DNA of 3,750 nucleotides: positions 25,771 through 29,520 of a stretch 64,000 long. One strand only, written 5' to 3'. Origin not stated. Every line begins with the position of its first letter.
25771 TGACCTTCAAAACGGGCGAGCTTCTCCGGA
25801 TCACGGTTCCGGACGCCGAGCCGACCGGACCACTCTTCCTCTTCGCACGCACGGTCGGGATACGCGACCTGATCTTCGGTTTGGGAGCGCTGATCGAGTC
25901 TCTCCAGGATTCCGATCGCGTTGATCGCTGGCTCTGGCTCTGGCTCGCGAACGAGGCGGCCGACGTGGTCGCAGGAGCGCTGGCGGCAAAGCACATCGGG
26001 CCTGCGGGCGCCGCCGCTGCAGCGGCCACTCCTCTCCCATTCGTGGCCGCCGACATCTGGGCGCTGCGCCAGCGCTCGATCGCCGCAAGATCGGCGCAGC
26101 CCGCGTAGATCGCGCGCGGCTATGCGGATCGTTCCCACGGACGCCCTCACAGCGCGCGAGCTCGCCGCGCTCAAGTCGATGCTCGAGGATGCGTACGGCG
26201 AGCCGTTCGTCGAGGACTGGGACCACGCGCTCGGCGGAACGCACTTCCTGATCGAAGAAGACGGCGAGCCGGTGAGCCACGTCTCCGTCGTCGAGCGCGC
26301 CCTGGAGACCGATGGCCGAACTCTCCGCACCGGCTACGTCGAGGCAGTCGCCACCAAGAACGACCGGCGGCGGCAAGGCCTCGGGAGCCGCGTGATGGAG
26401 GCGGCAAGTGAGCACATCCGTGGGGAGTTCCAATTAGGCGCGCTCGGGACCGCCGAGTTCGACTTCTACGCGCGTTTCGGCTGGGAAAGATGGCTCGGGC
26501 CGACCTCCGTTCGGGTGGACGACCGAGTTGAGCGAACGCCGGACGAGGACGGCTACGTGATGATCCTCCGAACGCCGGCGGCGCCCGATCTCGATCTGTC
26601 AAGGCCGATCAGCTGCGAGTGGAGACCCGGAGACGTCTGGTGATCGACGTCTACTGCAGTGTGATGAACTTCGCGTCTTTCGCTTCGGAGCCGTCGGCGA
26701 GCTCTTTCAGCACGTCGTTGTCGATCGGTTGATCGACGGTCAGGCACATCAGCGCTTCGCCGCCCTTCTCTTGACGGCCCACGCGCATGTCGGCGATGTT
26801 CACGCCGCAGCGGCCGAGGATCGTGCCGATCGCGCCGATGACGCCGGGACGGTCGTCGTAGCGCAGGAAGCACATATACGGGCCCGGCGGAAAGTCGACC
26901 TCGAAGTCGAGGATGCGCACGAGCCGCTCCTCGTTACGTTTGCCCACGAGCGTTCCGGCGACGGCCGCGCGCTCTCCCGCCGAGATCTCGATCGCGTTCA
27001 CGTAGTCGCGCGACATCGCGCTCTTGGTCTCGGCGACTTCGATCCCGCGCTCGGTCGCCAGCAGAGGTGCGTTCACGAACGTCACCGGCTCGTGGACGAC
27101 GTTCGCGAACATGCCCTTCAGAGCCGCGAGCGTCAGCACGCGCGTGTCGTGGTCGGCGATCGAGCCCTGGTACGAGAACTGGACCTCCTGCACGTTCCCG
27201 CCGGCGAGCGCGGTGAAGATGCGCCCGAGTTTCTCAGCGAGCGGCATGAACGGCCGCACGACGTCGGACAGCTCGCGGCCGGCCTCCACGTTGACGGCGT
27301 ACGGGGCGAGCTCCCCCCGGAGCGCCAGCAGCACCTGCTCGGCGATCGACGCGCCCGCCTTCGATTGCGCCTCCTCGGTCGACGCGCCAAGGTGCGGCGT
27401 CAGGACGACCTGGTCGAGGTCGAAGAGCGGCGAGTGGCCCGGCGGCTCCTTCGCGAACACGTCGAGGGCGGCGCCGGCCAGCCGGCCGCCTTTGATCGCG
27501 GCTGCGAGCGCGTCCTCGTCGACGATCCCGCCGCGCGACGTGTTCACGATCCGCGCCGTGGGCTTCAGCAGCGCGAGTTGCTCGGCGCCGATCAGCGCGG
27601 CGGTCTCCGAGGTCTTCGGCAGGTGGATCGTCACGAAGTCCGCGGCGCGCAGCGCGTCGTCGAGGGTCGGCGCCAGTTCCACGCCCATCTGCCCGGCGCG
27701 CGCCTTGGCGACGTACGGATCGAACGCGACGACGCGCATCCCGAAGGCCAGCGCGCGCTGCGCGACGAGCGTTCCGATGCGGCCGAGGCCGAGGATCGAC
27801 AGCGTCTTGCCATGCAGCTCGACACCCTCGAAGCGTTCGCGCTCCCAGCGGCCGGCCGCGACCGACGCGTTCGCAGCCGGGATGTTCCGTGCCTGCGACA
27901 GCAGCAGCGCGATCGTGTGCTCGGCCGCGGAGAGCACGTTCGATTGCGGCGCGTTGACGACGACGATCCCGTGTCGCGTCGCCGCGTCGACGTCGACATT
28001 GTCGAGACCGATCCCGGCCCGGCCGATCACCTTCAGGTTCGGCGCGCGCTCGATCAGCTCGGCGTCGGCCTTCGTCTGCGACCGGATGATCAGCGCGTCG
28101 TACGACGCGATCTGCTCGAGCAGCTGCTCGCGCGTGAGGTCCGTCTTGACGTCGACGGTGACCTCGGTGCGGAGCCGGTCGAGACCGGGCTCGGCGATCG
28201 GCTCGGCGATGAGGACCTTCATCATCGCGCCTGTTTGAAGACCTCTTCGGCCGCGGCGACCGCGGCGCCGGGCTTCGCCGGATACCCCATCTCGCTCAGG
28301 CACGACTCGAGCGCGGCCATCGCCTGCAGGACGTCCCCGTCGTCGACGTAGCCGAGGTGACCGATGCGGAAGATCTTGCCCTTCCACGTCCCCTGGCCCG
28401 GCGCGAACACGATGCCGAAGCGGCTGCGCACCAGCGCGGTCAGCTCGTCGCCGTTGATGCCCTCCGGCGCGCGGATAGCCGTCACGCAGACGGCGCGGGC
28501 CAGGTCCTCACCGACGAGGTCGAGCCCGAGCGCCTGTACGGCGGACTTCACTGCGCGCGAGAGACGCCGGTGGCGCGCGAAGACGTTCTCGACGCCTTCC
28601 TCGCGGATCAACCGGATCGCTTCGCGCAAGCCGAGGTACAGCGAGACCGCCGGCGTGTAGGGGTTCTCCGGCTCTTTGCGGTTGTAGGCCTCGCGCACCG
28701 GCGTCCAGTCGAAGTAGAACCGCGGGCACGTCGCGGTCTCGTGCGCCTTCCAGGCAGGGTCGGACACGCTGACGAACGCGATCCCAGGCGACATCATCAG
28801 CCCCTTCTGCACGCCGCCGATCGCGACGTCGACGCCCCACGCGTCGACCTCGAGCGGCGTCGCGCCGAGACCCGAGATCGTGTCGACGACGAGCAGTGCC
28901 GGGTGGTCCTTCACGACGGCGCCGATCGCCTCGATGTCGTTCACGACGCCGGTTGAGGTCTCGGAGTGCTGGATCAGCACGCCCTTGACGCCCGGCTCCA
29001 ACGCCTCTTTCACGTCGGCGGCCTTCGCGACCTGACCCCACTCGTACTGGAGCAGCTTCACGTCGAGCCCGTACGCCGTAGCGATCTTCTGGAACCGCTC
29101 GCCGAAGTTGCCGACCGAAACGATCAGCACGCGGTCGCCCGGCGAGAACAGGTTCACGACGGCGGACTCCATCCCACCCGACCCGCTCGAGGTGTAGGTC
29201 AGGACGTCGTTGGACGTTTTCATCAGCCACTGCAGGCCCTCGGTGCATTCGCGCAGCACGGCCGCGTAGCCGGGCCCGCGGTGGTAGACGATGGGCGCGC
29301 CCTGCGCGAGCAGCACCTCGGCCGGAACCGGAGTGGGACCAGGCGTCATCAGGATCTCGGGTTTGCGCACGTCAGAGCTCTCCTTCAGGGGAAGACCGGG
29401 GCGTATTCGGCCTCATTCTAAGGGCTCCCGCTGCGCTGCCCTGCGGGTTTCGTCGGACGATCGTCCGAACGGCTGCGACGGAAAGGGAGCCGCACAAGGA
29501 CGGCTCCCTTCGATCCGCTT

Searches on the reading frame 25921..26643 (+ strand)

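Call 36: search_protein_families(library=pfam, proteins=[window:25921-26643:+], max_evalue=0.00001)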
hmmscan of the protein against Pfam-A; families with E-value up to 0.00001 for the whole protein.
window:25921-26643:+ (240 aa): 3 families
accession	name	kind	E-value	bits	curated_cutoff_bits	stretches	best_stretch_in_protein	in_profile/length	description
PF13527.13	Acetyltransf_9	-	4.5e-12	46.5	25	1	101-189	35-125/127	Acetyltransferase (GNAT) domain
PF00583.31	Acetyltransf_1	-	4.7e-09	37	20.7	1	92-187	16-115/116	Acetyltransferase (GNAT) family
PF13508.13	Acetyltransf_7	-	1.1e-08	35.8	27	1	106-189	3-83/84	Acetyltransferase (GNAT) domain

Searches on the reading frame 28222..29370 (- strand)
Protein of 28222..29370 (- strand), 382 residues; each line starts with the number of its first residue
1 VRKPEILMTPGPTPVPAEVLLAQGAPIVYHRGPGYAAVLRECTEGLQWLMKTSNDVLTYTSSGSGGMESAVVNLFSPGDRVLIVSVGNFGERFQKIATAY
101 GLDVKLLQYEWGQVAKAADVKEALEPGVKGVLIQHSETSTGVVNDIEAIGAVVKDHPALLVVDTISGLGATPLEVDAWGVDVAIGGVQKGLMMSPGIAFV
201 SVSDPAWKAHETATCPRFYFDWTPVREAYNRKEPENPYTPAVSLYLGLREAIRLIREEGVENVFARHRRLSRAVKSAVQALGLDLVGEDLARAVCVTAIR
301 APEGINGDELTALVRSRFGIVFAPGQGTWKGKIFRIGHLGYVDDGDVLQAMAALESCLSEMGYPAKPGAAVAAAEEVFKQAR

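Call 57: search_protein_families(library=ncbifam, proteins=[window:28222-29370:-], max_evalue=1e-10)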
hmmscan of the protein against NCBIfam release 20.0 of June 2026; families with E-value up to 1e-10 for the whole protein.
window:28222-29370:- (382 aa): 6 families
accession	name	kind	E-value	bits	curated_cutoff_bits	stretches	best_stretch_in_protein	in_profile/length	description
NF045640.1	AspGlyoxATaseBhcA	equivalog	1.1e-102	343.9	650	1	6-381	6-387/395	L-aspartate--glyoxylate aminotransferase BhcA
NF046070.1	PyrdoxPyrvTramin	equivalog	9.1e-62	209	600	1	2-361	3-367/369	pyridoxamine--pyruvate transaminase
TIGR03301.1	PhnW-AepZ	equivalog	3.7e-53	181.1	360.8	1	6-356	1-353/355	2-aminoethylphosphonate aminotransferase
TIGR02326.1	transamin_PhnW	equivalog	8.7e-35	120.5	400.8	1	5-358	4-360/363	2-aminoethylphosphonate--pyruvate transaminase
NF010006.0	PRK13479.1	equivalog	3.2e-34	118.7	296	1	4-362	5-365/369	2-aminoethylphosphonate--pyruvate transaminase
TIGR01977.1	am_tr_V_EF2568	hypoth_equivalog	4.8e-13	48.9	377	1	39-322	46-331/376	cysteine desulfurase family protein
